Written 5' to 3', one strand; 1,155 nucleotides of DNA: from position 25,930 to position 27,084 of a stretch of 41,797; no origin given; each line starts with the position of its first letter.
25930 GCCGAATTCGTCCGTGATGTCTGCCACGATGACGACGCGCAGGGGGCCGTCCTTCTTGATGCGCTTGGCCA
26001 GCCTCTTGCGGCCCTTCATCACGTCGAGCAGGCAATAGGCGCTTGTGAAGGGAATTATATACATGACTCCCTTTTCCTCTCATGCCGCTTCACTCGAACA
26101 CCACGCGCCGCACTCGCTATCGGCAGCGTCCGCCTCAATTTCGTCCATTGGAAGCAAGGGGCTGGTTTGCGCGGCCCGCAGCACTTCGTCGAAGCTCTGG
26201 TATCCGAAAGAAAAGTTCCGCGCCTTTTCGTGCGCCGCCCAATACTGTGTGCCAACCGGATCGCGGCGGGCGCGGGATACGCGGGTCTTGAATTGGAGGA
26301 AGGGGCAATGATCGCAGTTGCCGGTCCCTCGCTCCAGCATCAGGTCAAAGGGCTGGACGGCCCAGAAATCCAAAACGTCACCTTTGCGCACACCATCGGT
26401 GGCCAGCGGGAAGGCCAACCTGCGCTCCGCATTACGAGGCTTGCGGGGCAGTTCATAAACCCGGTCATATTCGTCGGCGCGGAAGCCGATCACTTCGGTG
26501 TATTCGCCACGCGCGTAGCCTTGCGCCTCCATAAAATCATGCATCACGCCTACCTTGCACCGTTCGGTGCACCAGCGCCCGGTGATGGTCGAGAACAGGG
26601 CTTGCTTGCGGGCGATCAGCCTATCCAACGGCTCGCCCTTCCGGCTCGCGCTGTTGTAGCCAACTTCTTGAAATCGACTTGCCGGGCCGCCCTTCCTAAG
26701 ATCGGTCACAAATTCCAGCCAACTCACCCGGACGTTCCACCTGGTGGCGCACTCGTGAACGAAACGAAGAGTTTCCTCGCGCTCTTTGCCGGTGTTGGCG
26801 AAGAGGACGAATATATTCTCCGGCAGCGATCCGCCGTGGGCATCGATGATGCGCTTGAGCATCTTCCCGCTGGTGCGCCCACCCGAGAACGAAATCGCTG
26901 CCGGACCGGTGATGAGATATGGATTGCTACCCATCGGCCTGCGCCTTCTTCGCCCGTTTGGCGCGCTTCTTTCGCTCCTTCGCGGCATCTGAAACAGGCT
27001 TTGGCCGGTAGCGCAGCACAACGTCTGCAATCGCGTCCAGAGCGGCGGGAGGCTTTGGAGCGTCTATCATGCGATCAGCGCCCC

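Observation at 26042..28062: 2,005-bp IS1595-family 'transporter' element with a PAPS-reductase-like passenger, complete with inverted repeats and an 8-bp target duplication, inside a phage genome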

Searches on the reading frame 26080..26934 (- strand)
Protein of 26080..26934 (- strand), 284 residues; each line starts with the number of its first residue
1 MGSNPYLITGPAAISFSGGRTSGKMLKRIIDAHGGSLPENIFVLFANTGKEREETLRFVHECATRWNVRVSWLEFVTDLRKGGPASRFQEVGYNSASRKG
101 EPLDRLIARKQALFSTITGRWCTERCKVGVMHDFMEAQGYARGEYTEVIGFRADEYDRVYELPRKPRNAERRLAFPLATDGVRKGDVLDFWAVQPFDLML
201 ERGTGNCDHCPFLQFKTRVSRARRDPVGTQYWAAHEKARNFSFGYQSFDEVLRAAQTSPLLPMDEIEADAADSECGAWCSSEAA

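Call 4: search_protein_families(library=pfam, proteins=[window:26080-26934:-], max_evalue=0.01)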
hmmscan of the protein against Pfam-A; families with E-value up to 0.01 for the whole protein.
window:26080-26934:- (284 aa): 1 family
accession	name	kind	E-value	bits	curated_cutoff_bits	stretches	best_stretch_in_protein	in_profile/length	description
PF01507.26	PAPS_reduct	-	0.00038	20.9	22.5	1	13-110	3-99/175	Phosphoadenosine phosphosulfate reductase domain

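Call 5: search_protein_families(library=ncbifam, proteins=[window:26080-26934:-], max_evalue=0.01)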
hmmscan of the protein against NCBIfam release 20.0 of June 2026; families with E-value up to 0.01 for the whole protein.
window:26080-26934:- (284 aa): 6 families
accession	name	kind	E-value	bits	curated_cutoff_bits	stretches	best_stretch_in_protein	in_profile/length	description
NF010367.0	PRK13795.1-2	equivalog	0.00023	19.7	456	1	11-72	244-300/584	hypothetical protein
NF010368.0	PRK13795.1-3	equivalog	0.00099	17.5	588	0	11-70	249-303/635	hypothetical protein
NF006327.0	PRK08557.1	equivalog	0.0018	17.1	366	0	14-110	186-278/415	hypothetical protein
NF005316.0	PRK06850.1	equivalog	0.0045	15.8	536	1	120-156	131-167/505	hypothetical protein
NF010369.0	PRK13795.1-4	equivalog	0.0053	15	1086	1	10-65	252-303/633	hypothetical protein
NF010366.0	PRK13795.1-1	equivalog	0.0066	14.6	745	0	11-71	268-325/667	hypothetical protein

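Call 9: search_dna_similar(query=window:26080-26934:-, collection=phages, mode=protein)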
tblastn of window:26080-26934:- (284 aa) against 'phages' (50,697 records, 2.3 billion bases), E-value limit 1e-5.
Records with a match: 436; places in all: 436; records where one place covers at least 80% of the query: 30.
Best place of each record, by identity: <60% 436.
By first word of the organism name: Vibrio 244; Salmonella 62; Escherichia 26; Stx2a-converting 26; Klebsiella 16; Riemerella 16; Acinetobacter 5; Enterobacteria 4; Roseobacter 3; Serratia 3; and 20 more.
By host as written in the record: - 260; Salmonella enterica 14; Salmonella sp. 12; Vibrio crassostreae 12; Salmonella enterica subsp. enterica serovar Typhimurium 11; Escherichia coli 8; Vibrio cyclitrophicus 7; Riemerella anatipestifer 6; and 67 more.
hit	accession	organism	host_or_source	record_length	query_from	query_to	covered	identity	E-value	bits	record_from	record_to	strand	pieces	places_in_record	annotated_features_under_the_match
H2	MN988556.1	Rhizobium phage RHph_I1_23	Rhizobium phaseoli I1_23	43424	1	284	100%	43.7%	1e-59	210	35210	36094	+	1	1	putative NinC-like recombination protein | hypothetical protein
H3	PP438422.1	Microcystis phage Mae-JY30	Microcystis aeruginosa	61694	3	279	98%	44.5%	2e-59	209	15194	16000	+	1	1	putative NinC-like recombination protein | hypothetical protein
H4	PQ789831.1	Burkholderia phage vB_E436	Burkholderia sp.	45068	4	279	97%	42.4%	8e-50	181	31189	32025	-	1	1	hypothetical protein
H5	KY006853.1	Erythrobacter phage vB_EliS_R6L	Erythrobacter litoralis DSM 8509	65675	3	277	97%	40.0%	6e-52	187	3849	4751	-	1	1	phosphoadenosine phosphosulfate reductase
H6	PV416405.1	Erythrobacter phage ZS04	Erythrobacter sp. JL475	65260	3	277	97%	39.5%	1e-51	187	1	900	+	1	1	similar to phosphoadenosine phosphosulfate reductase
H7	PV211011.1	Roseobacter phage CRP-821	Roseobacter sp. FZCC0197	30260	7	243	83%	41.8%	7e-42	159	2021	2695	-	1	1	phosphoadenosine phosphosulfate reductase family protein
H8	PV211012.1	Roseobacter phage CRP-822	Roseobacter sp. FZCC0197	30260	7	243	83%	41.8%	7e-42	159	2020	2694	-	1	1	phosphoadenosine phosphosulfate reductase family protein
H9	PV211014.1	Roseobacter phage CRP-831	Roseobacter sp. FZCC0196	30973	7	243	83%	41.2%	9e-42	158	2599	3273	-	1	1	phosphoadenosine phosphosulfate reductase family protein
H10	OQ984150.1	Phage C72C1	-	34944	4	243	85%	36.8%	4e-35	139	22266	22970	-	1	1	phosphoadenosine phosphosulfate reductase | hypothetical protein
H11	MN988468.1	Rhizobium phage RHph_TM3_3_3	Rhizobium phaseoli T3_3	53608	1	226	80%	36.8%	7e-31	127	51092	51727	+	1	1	putative PAPS reductase protein | DUF1064 domain-containing protein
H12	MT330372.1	Cronobacter phage JC01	Cronobacter sakazakii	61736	15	225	74%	38.3%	1e-26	115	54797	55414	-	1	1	hypothetical protein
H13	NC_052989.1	Cronobacter phage JC01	Cronobacter sakazakii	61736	15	225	74%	38.3%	1e-26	115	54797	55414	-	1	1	phosphoadenosine phosphosulfate reductase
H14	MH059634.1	Dickeya phage Sucellus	Dickeya dadantii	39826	7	250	86%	31.9%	2e-20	97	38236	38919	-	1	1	adenosine phosphosulfate reductase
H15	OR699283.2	Salmonella phage BAU.Micro_SLP-22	Salmonella sp.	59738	14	210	69%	39.2%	5e-30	124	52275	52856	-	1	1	phosphoadenosine phosphosulfate reductase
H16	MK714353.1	Klebsiella phage ST13-OXA48phi12.5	Klebsiella pneumoniae ST13-OXA48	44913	11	244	82%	31.6%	2e-20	97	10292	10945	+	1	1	hypothetical protein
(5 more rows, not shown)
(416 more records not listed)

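Call 10: find_encoding_contigs(protein=window:26080-26934:-, flank=10000, max_places=10)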
Protein window:26080-26934:- (284 aa): 1 contig read that carries it; 1 place shown.
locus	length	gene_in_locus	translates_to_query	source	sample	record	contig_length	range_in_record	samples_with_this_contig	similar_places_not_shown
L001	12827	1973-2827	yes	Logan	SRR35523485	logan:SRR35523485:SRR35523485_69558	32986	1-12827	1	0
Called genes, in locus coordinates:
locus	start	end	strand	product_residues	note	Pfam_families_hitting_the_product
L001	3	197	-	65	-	?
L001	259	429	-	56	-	-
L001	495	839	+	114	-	PF15943:YdaS_toxin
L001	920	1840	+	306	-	PF12760:Zn_ribbon_IS1595, PF12762:DDE_Tnp_IS1595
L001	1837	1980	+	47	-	-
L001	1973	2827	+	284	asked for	-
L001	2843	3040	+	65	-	-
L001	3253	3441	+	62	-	-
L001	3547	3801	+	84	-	PF10073:GapR_DNA-bd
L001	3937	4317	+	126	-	PF06356:DUF1064 (weak)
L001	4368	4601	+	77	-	PF08299:Bac_DnaA_C (weak)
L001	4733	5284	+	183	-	PF18741:MTES_1575, PF04480:DUF559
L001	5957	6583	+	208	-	-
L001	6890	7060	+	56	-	-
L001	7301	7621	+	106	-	-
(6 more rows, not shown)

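Call 13: find_homologous_proteins(query=window:26080-26934:-, max_evalue=1e-10)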
Query window:26080-26934:- (284 aa): 4585 proteins with E <= 1e-10 among 5266 candidates; the best 120 are listed.
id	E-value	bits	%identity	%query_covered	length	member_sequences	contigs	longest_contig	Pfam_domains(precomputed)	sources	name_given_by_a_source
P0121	9.7e-184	627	94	100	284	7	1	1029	-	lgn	-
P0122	2.4e-159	547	82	98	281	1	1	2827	-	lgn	-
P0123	6.5e-157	539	81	99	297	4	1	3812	-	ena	-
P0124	4.0e-156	537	84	95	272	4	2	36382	-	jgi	jgi:hypothetical protein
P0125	1.1e-153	529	80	99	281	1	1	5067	-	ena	-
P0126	5.2e-153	526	80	98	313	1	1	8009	-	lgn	-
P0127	2.5e-150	518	77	100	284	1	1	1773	-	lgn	-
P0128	1.7e-147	508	75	98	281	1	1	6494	-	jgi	jgi:3'-phosphoadenosine 5'-phosphosulfate sulfotransferase (PAPS reductase)/FAD synthetase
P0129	9.8e-147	506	76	98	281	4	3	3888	-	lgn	-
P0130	1.4e-146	505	75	99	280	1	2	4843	PF01507.26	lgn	-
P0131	1.6e-146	505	76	99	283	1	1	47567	-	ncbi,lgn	-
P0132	2.3e-146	505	74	100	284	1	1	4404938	-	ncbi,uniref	ncbi:hypothetical protein [Sphingomonas sp. R86520]|uniref:hypothetical protein n=1 Tax=Sphingomonas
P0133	2.7e-146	504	76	98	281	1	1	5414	-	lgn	-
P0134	5.4e-145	500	76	100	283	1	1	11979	-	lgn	-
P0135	1.0e-144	499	74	98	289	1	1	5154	-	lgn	-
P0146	5.8e-138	477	72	99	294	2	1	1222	PF01507.26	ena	-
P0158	2.3e-132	459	71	98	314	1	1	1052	PF01507.26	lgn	-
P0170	9.9e-129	447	68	100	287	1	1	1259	PF01507.26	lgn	-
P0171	2.2e-128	446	69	98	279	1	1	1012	PF01507.26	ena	-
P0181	3.9e-125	435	68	98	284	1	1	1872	PF01507.26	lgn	-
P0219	1.9e-113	397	63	99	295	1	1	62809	PF01507.26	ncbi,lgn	-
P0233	2.3e-108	380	61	99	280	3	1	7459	PF01507.26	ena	-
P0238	1.4e-107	377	62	99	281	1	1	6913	PF01507.26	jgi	jgi:3'-phosphoadenosine 5'-phosphosulfate sulfotransferase (PAPS reductase)/FAD synthetase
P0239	1.6e-107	377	62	99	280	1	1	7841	PF01507.26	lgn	-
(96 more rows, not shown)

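Call 14: find_related_loci(query=window:26080-26934:-, collection=viral_contigs, flank=6000)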
Query window:26080-26934:- (284 aa) in viral_contigs; peptide patterns used: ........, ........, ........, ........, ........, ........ (x = any residue, [..] = any of these).
25 stretches matched a pattern; 17 encode a relative of the query (tblastn E <= 1e-3); 17 distinct loci.
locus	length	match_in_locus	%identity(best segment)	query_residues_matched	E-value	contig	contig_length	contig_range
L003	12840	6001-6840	83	4-283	1e-164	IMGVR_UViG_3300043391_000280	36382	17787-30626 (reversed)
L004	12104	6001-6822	68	1-274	3e-130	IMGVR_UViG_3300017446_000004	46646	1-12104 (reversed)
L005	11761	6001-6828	50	3-279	9e-75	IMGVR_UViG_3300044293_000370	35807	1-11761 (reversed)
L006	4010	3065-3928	45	3-284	2e-68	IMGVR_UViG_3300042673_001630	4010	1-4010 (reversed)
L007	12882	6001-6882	46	4-283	1e-66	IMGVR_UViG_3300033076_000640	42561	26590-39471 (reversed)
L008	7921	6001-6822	46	3-284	2e-65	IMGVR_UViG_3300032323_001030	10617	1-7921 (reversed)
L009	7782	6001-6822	45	3-284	8e-65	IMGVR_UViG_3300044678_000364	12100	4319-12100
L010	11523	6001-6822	45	3-284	9e-65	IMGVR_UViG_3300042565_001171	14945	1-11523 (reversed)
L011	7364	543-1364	45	3-284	1e-64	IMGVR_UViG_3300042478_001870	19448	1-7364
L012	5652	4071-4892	45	3-284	1e-64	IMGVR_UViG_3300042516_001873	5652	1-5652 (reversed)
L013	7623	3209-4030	45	3-284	1e-64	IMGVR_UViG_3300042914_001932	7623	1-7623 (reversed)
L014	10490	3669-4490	45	3-284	1e-64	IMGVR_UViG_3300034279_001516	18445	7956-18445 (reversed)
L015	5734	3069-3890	45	3-284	1e-64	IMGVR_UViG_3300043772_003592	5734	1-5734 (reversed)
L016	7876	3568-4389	45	3-284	1e-64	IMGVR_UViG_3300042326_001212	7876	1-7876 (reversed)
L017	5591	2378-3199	45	3-284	2e-64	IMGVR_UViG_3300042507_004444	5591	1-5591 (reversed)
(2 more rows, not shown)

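Call 31: find_encoding_contigs(protein=P0126, flank=5000, max_places=4)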
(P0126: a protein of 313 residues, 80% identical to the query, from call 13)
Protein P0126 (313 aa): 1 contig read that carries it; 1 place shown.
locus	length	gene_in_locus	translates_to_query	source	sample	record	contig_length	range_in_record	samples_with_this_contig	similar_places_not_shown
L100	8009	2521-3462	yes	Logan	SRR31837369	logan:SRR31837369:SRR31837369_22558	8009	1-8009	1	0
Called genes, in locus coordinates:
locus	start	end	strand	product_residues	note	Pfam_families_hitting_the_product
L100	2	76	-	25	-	?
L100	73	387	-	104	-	PF27050:Phage_P22_Y8K6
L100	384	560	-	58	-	-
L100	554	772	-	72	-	-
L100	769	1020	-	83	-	-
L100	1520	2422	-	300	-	PF00717:Peptidase_S24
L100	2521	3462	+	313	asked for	-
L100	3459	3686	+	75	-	-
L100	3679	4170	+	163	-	-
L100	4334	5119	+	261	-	PF13384:HTH_23 (faint)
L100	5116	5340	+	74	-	-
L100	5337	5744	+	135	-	-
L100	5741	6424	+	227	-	-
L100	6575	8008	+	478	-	?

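Call 32: find_encoding_contigs(protein=P0125, flank=5000, max_places=4)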
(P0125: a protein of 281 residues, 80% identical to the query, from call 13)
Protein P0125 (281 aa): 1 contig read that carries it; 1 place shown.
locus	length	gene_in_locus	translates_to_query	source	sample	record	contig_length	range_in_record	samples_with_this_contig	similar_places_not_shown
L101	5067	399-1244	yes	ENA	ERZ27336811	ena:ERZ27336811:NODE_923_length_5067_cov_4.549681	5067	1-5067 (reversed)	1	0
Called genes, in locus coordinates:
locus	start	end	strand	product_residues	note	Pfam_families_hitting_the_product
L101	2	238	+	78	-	?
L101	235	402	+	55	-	-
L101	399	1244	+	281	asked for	-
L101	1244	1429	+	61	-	-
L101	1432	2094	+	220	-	-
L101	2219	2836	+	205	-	-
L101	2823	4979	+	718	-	PF05876:GpA_ATPase, PF20454:GpA_nuclease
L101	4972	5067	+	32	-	?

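Call 35: find_encoding_contigs(protein=P0121, flank=3000, max_places=4)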
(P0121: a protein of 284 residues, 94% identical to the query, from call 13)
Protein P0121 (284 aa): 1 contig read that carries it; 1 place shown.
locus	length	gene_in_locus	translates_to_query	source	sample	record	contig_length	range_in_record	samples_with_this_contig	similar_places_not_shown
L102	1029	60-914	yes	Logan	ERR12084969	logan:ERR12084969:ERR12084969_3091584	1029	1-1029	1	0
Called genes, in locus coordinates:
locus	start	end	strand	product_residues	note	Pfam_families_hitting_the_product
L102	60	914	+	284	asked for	-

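Call 36: find_encoding_contigs(protein=P0122, flank=3000, max_places=4)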
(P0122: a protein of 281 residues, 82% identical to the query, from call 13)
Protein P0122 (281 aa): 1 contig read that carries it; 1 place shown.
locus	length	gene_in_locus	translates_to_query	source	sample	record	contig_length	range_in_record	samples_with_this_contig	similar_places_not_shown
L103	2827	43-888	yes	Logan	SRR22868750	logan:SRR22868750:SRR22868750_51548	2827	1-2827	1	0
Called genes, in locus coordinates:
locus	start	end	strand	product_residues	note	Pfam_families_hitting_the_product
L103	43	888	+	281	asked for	-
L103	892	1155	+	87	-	-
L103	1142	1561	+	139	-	-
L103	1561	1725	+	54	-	-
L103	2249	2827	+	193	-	?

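Call 37: find_encoding_contigs(protein=P0123, flank=4000, max_places=4)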
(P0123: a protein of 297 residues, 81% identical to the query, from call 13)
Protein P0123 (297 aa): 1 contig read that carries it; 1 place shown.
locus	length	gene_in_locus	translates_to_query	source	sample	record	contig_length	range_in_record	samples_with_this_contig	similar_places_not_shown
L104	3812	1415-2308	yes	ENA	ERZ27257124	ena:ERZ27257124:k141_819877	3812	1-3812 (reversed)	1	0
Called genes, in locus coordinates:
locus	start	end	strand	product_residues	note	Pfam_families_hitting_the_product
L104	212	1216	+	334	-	PF24624:Int_N, PF00589:Phage_integrase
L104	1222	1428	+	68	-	-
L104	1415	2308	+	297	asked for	-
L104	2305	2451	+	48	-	-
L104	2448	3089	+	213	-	-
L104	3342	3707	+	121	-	-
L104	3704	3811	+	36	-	?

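Call 41: search_protein_families(library=phrogs, proteins=[window:26080-26934:-], max_evalue=0.001)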
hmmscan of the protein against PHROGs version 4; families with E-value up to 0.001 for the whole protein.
window:26080-26934:- (284 aa): 2 families
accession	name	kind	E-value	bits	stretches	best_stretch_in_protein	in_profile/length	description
phrog_424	-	moron, auxiliary metabolic gene and host takeover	4.7e-37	129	1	5-280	156-415/460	phosphoadenosine phosphosulfate reductase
phrog_33262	-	moron, auxiliary metabolic gene and host takeover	1.2e-16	61.3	1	15-211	6-187/495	phosphoadenosine phosphosulfate reductase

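Call 47: search_solved_structures(query=A1, max_evalue=1)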
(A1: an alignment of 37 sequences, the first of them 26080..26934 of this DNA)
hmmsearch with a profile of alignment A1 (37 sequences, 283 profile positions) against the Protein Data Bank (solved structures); distinct sequences matched with E-value up to 1: 3.
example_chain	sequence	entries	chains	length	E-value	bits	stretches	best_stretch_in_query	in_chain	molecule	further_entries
21fy_C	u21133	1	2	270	0.063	15.6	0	12-70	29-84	PptA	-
7aoi_A1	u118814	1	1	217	0.065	15.5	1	147-194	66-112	bL28m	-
6hiv_A1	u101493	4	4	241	0.077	15.3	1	147-194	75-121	bL28m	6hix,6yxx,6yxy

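Call 52: find_related_loci(query=window:26080-26934:-, collection=metagenome_contigs, flank=3500)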
Query window:26080-26934:- (284 aa) in metagenome_contigs; peptide patterns used: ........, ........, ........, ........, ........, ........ (x = any residue, [..] = any of these).
105 stretches matched a pattern; 15 encode a relative of the query (tblastn E <= 1e-3); 15 distinct loci.
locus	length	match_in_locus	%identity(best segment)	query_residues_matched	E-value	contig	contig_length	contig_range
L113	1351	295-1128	69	3-281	2e-147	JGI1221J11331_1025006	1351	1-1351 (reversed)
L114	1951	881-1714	69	3-281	1e-144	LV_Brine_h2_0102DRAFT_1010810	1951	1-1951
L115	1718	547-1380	68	3-281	9e-145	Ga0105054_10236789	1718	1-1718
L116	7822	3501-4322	68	1-274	1e-130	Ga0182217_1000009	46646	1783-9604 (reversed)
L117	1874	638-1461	75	4-284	8e-113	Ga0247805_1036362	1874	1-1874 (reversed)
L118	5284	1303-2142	49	3-283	2e-73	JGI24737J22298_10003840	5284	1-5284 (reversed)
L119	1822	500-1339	49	3-283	2e-76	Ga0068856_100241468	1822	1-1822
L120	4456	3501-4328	49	3-279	2e-72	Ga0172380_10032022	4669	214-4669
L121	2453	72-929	46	4-284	4e-67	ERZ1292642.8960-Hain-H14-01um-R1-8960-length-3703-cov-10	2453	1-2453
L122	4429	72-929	46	4-284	3e-66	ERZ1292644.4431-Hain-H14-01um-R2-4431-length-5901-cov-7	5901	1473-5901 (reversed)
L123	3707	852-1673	46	3-284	6e-66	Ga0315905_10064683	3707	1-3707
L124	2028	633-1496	44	1-284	5e-67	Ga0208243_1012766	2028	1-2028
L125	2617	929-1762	44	6-279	1e-57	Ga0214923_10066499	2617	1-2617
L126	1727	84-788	40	1-236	3e-49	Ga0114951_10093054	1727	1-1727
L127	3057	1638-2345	36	11-266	8e-38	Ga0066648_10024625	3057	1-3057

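Call 53: find_related_loci(query=window:26080-26934:-, collection=genome_contigs, flank=3500)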
Query window:26080-26934:- (284 aa) in genome_contigs; peptide patterns used: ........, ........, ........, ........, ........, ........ (x = any residue, [..] = any of these).
96 stretches matched a pattern; 4 encode a relative of the query (tblastn E <= 1e-3); 4 distinct loci.
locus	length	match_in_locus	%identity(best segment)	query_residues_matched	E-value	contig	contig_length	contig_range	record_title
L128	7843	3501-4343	51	1-282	2e-81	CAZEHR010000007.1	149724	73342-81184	MAG TPA_asm: uncultured Sphingobium sp. isolate binchicken_co199_141 genome assembly, contig: NODE_126_length_149724_cov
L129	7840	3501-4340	48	4-283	5e-70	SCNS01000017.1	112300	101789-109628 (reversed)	Sphingomonadaceae bacterium 3R27C6 NODE_17_length_112300_cov_19.322640, whole genome shotgun sequence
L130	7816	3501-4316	49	6-284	9e-69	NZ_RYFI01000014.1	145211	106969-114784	Hansschlegelia zhihuaiae strain S 113 Scaffold14, whole genome shotgun sequence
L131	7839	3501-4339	68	3-283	2e-55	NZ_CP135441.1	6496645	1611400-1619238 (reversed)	Mesorhizobium sp. ISC25 chromosome, complete genome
